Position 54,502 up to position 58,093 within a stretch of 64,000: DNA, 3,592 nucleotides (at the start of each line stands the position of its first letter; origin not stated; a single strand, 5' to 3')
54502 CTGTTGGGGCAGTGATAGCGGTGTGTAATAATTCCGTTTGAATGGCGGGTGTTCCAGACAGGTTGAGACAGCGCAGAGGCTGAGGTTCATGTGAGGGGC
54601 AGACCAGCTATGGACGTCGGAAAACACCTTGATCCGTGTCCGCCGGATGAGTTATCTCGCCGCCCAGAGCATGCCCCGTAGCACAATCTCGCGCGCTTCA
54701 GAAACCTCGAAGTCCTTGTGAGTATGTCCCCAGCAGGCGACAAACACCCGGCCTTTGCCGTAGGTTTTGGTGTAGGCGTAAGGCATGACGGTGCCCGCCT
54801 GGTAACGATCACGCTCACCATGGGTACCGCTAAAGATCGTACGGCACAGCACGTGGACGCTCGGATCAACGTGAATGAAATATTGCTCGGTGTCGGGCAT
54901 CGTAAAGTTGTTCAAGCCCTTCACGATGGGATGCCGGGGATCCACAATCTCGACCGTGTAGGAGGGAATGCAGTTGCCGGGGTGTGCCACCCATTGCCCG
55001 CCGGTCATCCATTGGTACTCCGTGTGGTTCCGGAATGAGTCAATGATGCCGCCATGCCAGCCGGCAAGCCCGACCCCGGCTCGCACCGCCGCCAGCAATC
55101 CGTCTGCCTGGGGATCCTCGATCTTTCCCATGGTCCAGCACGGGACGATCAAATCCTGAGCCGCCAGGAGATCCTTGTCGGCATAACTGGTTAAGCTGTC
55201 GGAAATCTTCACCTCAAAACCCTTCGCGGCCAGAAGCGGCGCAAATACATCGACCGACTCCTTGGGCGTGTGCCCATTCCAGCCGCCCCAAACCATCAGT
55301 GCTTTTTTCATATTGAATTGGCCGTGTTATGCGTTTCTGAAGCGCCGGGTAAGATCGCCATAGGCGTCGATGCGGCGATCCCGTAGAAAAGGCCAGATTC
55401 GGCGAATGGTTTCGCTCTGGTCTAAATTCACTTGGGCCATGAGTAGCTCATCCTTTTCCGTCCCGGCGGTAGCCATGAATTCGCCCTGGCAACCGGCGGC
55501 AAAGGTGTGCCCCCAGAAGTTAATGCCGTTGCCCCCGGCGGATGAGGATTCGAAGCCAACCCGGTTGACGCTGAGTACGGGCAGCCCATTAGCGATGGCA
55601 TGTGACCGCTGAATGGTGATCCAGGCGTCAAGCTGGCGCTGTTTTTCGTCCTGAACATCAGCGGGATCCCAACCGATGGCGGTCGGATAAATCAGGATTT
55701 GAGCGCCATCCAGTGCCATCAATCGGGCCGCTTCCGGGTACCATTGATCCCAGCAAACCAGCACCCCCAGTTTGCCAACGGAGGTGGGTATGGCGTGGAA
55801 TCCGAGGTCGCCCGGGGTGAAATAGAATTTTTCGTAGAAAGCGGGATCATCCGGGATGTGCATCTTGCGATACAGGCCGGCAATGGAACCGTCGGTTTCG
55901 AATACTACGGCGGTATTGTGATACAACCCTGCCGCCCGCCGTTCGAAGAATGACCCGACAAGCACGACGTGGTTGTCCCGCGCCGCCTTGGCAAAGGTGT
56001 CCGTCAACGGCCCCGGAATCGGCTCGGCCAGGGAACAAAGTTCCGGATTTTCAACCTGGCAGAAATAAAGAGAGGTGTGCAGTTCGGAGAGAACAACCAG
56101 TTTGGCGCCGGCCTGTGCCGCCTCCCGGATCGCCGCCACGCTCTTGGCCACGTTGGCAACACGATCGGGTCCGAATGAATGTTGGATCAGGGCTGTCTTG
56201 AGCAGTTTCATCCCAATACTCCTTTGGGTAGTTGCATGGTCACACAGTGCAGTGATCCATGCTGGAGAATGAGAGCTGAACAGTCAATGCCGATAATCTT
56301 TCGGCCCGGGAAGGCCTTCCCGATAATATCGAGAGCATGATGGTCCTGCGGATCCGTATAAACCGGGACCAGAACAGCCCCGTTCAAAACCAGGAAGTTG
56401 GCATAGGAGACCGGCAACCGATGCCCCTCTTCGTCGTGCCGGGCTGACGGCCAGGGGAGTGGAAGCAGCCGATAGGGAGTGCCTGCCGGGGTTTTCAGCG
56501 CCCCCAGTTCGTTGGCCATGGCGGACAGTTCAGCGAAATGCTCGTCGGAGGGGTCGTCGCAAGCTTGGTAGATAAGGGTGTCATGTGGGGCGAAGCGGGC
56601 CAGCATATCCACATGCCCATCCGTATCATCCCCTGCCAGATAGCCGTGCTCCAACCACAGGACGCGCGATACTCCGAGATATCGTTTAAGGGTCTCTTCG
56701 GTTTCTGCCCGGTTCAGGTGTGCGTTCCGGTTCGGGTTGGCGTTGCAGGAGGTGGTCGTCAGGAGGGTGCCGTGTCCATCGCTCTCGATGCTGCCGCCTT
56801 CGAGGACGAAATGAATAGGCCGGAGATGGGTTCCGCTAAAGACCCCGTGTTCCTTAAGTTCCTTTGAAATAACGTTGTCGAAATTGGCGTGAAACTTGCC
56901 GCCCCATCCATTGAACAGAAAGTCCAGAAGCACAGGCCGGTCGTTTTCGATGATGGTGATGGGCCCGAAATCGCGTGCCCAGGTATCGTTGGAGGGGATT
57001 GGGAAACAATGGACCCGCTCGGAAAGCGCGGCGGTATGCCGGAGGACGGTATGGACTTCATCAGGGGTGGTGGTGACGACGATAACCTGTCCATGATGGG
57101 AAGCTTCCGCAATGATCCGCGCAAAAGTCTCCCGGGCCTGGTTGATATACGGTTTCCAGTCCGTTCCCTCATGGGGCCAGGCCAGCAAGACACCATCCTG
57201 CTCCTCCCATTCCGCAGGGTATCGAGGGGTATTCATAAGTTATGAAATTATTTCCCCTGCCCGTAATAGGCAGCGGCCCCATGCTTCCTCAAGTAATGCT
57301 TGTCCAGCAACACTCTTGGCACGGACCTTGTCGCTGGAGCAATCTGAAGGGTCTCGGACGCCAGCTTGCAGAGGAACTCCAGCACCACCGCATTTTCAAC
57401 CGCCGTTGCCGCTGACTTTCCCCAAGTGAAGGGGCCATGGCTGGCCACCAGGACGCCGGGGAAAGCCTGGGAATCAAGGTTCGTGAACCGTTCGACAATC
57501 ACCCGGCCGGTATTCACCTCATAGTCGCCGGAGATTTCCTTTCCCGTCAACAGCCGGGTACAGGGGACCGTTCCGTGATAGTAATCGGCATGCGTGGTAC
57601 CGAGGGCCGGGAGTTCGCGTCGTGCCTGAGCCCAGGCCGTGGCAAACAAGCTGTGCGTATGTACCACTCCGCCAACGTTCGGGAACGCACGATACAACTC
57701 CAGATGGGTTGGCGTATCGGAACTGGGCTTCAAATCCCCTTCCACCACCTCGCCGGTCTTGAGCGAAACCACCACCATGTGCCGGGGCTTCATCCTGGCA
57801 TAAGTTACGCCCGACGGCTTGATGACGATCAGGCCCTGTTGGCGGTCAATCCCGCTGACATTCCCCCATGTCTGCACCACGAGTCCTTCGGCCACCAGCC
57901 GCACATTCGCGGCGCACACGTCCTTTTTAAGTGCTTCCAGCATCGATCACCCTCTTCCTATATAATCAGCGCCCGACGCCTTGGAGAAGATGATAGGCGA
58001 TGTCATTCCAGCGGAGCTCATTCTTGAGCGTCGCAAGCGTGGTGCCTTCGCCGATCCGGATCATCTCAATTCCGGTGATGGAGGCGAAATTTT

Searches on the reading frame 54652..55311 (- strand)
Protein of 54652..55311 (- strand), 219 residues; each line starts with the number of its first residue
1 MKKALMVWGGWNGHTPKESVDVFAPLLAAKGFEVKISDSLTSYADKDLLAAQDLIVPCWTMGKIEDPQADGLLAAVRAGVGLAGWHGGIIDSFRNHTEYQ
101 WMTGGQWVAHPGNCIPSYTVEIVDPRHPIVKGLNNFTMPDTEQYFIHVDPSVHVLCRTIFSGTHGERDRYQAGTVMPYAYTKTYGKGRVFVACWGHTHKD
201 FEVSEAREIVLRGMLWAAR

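Call 4: search_protein_families(library=pfam, proteins=[window:54652-55311:-], max_evalue=0.01)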
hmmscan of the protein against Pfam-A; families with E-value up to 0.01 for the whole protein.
window:54652-55311:- (219 aa): 1 family
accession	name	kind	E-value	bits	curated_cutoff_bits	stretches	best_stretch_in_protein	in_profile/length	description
PF06283.17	ThuA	-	4.7e-45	154.9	33.4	1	3-217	1-209/209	Trehalose utilisation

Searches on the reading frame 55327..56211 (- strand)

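Call 4: search_protein_families(library=pfam, proteins=[window:55327-56211:-], max_evalue=0.01)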
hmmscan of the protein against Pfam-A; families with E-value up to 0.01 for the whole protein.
window:55327-56211:- (294 aa): 1 family
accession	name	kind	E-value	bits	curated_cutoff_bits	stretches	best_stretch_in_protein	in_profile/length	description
PF00795.27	CN_hydrolase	-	4.2e-57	193.9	23.2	1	6-270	2-255/256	Carbon-nitrogen hydrolase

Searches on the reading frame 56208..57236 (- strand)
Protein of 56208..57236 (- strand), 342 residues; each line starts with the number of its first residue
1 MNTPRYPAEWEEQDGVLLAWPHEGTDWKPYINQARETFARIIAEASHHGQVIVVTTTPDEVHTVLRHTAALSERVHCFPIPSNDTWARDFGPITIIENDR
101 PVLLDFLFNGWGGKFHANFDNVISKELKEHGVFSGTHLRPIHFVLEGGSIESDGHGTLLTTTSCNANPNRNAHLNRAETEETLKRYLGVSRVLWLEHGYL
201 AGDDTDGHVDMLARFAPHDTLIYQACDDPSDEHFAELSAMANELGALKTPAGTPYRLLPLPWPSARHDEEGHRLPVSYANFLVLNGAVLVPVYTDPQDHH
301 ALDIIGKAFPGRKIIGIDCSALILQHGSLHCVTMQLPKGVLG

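Call 4: search_protein_families(library=pfam, proteins=[window:56208-57236:-], max_evalue=0.01)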
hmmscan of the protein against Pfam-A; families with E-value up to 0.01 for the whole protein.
window:56208-57236:- (342 aa): 1 family
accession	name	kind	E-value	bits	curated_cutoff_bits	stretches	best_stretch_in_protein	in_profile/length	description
PF04371.20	PAD_porph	-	1.5e-116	389.6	25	1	5-337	1-321/321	Porphyromonas-type peptidyl-arginine deiminase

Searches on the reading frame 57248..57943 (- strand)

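Call 4: search_protein_families(library=pfam, proteins=[window:57248-57943:-], max_evalue=0.01)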
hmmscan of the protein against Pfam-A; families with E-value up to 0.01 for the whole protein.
window:57248-57943:- (231 aa): 1 family
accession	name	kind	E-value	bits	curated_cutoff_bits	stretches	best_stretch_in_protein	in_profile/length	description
PF00596.27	Aldolase_II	-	2.4e-51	174.7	22.2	1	8-195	2-182/183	Class II Aldolase and Adducin N-terminal domain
